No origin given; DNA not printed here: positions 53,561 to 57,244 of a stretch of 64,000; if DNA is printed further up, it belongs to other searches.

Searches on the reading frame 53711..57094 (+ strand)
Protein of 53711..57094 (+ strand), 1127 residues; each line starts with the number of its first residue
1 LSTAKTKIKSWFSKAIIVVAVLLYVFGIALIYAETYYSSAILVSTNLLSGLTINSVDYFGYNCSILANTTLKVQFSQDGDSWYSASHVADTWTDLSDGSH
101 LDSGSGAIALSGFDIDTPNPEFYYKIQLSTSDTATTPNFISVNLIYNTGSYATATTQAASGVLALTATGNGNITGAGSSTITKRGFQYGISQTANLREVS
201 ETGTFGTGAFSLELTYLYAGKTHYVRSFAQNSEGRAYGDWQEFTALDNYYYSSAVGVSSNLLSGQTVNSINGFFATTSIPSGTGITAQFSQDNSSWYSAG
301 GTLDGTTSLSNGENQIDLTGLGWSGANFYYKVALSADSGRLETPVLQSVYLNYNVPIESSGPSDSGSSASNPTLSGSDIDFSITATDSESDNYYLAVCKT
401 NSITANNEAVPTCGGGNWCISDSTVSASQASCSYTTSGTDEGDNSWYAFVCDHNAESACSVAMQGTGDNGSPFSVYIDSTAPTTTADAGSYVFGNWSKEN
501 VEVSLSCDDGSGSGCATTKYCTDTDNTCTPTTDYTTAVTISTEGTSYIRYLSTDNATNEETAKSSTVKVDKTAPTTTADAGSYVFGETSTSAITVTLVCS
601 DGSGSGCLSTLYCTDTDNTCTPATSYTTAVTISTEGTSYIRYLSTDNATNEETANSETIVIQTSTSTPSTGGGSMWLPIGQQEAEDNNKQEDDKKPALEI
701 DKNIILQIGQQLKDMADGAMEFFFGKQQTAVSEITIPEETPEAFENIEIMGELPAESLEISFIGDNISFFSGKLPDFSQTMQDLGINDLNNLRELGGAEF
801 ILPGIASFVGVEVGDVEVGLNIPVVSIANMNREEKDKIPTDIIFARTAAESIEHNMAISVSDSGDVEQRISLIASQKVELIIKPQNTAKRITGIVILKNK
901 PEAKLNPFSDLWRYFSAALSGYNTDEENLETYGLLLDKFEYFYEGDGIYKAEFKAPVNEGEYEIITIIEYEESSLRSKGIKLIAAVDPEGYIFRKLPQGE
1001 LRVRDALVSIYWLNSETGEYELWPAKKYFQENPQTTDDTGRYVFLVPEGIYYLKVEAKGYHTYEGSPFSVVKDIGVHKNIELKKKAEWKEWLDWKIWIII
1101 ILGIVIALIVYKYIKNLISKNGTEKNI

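Call 3: search_protein_families(library=pfam, proteins=[window:53711-57094:+], max_evalue=0.01)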
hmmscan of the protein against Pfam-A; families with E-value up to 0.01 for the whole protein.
window:53711-57094:+ (1127 aa): 1 family
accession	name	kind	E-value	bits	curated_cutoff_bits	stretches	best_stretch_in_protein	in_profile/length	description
PF13620.12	CarboxypepD_reg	-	6.8e-06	26.8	32.3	1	1035-1080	33-79/82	Carboxypeptidase regulatory-like domain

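Call 25: search_protein_families(library=padloc, proteins=[window:53711-57094:+], max_evalue=0.01)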
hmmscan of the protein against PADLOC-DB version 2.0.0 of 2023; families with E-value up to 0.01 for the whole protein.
window:53711-57094:+ (1127 aa): 0 families

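Call 26: search_protein_families(library=phrogs, proteins=[window:53711-57094:+], max_evalue=0.01)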
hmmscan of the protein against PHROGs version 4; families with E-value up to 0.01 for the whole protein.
window:53711-57094:+ (1127 aa): 0 families
